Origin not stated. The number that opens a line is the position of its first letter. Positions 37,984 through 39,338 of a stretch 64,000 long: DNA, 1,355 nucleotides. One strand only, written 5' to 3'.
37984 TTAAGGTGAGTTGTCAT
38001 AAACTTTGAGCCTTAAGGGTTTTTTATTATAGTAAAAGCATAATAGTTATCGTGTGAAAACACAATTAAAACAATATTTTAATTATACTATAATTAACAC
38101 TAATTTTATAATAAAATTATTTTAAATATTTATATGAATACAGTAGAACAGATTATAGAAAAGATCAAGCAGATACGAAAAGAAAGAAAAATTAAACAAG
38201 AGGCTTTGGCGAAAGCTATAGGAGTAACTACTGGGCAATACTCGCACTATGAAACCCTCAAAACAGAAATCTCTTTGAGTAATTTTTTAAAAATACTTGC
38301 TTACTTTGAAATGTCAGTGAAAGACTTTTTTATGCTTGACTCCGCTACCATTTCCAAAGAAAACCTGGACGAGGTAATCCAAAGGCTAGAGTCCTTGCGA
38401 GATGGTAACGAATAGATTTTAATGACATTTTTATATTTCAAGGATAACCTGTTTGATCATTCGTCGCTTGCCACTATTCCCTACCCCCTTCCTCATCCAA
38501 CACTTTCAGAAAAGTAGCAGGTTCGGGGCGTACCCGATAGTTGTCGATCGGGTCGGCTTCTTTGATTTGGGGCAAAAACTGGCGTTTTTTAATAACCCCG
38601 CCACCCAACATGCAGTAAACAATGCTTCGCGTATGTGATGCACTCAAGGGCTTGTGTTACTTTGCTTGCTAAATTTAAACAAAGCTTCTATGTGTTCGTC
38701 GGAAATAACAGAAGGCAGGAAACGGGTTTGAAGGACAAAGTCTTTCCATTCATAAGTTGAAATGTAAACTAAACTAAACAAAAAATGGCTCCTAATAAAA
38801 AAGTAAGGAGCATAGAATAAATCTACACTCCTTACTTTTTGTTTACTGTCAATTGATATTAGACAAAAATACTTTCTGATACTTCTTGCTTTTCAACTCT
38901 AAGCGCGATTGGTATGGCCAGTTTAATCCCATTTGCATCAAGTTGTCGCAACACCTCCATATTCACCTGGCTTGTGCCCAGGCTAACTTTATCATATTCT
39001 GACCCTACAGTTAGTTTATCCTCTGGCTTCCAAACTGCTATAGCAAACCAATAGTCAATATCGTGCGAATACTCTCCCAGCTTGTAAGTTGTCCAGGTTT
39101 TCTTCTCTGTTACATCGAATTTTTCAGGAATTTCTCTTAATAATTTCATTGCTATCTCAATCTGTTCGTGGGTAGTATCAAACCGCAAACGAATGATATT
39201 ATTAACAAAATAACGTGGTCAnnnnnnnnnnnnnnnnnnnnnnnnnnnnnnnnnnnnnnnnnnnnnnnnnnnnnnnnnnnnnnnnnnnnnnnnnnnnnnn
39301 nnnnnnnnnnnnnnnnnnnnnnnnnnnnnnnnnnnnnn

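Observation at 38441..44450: Roughly 5.8-kb low-GC segment bracketed by a 70-bp direct repeat of a gene 3' end, with chimeric gene debris at one junction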

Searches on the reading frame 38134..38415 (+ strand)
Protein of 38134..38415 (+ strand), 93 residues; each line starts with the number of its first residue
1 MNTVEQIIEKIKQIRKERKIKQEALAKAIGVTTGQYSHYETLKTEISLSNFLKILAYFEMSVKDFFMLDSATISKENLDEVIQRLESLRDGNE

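Call 4: search_protein_families(library=pfam, proteins=[window:38134-38415:+], max_evalue=0.01)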
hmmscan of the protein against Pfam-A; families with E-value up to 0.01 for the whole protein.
window:38134-38415:+ (93 aa): 6 families
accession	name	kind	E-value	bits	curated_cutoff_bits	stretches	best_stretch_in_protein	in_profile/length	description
PF01381.28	HTH_3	-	1.9e-13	50.7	23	1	11-63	1-53/55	Helix-turn-helix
PF12844.13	HTH_19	-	2.1e-09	37.6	30.2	1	9-67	2-60/64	Helix-turn-helix domain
PF13443.12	HTH_26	-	1.5e-07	32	22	1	10-66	1-58/63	Cro/C1-type HTH DNA-binding domain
PF13560.12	HTH_31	-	8.6e-05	23.2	27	1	11-57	6-53/64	Helix-turn-helix domain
PF15731.11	MqsA_antitoxin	-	0.0042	17.6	30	1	4-55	67-120/131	Antitoxin component of bacterial toxin-antitoxin system, MqsA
PF24852.1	DUF7726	-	0.0047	17.4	26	0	4-39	7-42/73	Domain of unknown function (DUF7726)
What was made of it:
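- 38134..38415 (+): XRE/HTH_3 regulator (93 aa), convergent with the displaced redoxin end; probably an orphan R-M control (C) protein. Pfam HTH_3 2e-13 (call 4).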

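Call 46: search_protein_families(library=phrogs, proteins=[window:38134-38415:+], max_evalue=0.1)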
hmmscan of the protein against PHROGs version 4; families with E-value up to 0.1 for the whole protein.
window:38134-38415:+ (93 aa): 32 families (the best 25 are shown)
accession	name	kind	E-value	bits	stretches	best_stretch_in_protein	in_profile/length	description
phrog_8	-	transcription regulation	2.9e-12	47.7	1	7-77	77-147/346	transcriptional regulator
phrog_3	-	transcription regulation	3.4e-11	44.6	1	4-78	86-158/430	transcriptional repressor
phrog_4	-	transcription regulation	2e-08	34.6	1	6-75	136-201/400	transcriptional repressor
phrog_1994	-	DNA, RNA and nucleotide metabolism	1.2e-07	32.8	1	9-86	2-75/170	DNA binding protein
phrog_2967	-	transcription regulation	1.4e-07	32.3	1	4-89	8-94/225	transcriptional regulator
phrog_1373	-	transcription regulation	1.8e-07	32.3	1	7-62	64-119/166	transcriptional regulator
phrog_147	-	transcription regulation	6.7e-07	30.6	1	5-58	3-59/100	transcriptional regulator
phrog_1728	-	transcription regulation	3.5e-06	27.2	1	5-59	2-56/380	transcriptional regulator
phrog_2439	-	transcription regulation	7.6e-06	26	1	9-76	10-76/367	transcriptional regulator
phrog_37093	-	transcription regulation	3.3e-05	24.2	1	10-34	9-33/42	transcriptional regulator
phrog_2339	-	DNA, RNA and nucleotide metabolism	4.5e-05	24.4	1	5-63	24-83/98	HTH DNA binding protein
phrog_7241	-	transcription regulation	9.2e-05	23.5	1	10-61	65-116/122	transcriptional regulator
phrog_24325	-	transcription regulation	0.00019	22.8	1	1-81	47-123/133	transcriptional regulator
phrog_296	-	integration and excision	0.00031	20.5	1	5-80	226-306/626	DNA transposition protein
phrog_2104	-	unknown function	0.00051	21.2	1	8-43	41-76/103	-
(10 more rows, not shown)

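Call 59: search_protein_families(library=ncbifam, proteins=[window:38134-38415:+], max_evalue=0.01)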
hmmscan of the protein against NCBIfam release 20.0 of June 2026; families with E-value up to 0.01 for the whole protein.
window:38134-38415:+ (93 aa): 11 families
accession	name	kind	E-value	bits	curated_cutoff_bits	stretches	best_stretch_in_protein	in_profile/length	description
NF041951.1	phage_RstR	subfamily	2.1e-10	40.8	80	1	8-90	4-86/108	RstR family transcriptional repressor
NF007271.0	PRK09726.1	equivalog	1.2e-07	31.6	79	1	5-77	11-83/88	type II toxin-antitoxin system antitoxin HipB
TIGR03830.1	CxxCG_CxxCG_HTH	subfamily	1.1e-06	28.4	61.8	1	9-55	68-116/127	type II TA system antitoxin MqsA family protein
NF047948.1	male_kill_WMK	equivalog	1.7e-06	27.7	300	1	5-85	161-242/300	WO male-killing family protein Wmk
TIGR03070.1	couple_hipB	subfamily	1.9e-06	27.7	71.65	1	6-58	2-54/58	type II toxin-antitoxin system Y4mF family antitoxin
NF038310.1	lysogeny_AimR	equivalog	7.4e-06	25.2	70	1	11-60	1-50/365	AimR family lysis-lysogeny pheromone receptor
NF007408.0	PRK09943.1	equivalog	1.4e-05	24.8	211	1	9-70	10-71/185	HTH-type transcriptional regulator PuuR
NF041575.1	antitoxPezA_Strep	equivalog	0.00014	21.9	290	1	7-65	2-60/158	type II toxin-antitoxin system antitoxin PezA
NF007257.0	PRK09706.1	subfamily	0.006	16.4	101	1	6-50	5-49/135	transcriptional repressor DicA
NF052239.1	antitox_spr1629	equivalog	0.0067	15.6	335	1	9-79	5-74/377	spr1629 family repressor/antitoxin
NF003162.0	PRK04140.1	equivalog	0.0068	15.5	263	1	9-63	129-183/317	transcriptional regulator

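Call 60: search_protein_families(library=padloc, proteins=[window:38134-38415:+], max_evalue=0.01)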
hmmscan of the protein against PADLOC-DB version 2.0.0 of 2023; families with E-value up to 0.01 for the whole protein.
window:38134-38415:+ (93 aa): 12 families
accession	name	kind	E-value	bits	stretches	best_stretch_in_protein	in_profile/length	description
PDLC02926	HTH_VI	-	4.1e-08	31.4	1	7-76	2-71/92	-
PDLC03665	Control_protein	-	6.3e-08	30.8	1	9-75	11-76/77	control protein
PDLC03949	RmrA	-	1.2e-05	22.3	1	9-77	5-73/363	-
PDLC03947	RmrA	-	1.4e-05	22.1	1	6-70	11-75/383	-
PDLC03952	RmrA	-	0.00022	18.2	1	7-73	23-89/395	-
PDLC04775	PDC-M69A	-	0.00034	19.1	1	2-79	2-80/113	-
PDLC03954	RmrA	-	0.00042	17.4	1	9-73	13-76/380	-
PDLC03948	RmrA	-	0.00083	16.3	1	9-77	11-78/397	-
PDLC03955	RmrA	-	0.00094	16.5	1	12-71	26-84/371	-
PDLC03951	RmrA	-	0.0011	16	1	9-67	11-69/400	-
PDLC04142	capH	-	0.0023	17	1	9-66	9-65/103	capH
PDLC03945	RmrA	-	0.0048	14.1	1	9-72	5-67/394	-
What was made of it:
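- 38134..38415 (+): PADLOC Control_protein 6e-8 (call 60).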

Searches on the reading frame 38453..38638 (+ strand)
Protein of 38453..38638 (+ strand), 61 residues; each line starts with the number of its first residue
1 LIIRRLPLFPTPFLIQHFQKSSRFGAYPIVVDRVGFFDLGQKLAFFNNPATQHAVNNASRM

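Call 46: search_protein_families(library=phrogs, proteins=[window:38453-38638:+], max_evalue=0.1)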
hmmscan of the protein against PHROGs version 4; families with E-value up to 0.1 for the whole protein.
window:38453-38638:+ (61 aa): 0 families

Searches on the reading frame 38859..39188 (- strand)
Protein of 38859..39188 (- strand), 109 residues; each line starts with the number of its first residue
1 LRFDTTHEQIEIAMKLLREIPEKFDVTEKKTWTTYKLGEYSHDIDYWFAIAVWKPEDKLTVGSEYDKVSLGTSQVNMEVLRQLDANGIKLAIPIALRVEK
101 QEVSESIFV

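Call 4: search_protein_families(library=pfam, proteins=[window:38859-39188:-], max_evalue=0.01)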
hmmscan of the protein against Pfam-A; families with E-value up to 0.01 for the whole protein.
window:38859-39188:- (109 aa): 0 families

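Call 46: search_protein_families(library=phrogs, proteins=[window:38859-39188:-], max_evalue=0.1)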
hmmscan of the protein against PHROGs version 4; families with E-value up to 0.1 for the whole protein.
window:38859-39188:- (109 aa): 2 families
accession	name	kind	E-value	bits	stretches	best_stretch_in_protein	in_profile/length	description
phrog_34945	-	unknown function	0.094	13.9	0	10-34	2-26/44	-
phrog_11304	-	unknown function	0.095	14.5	0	22-53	59-90/106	-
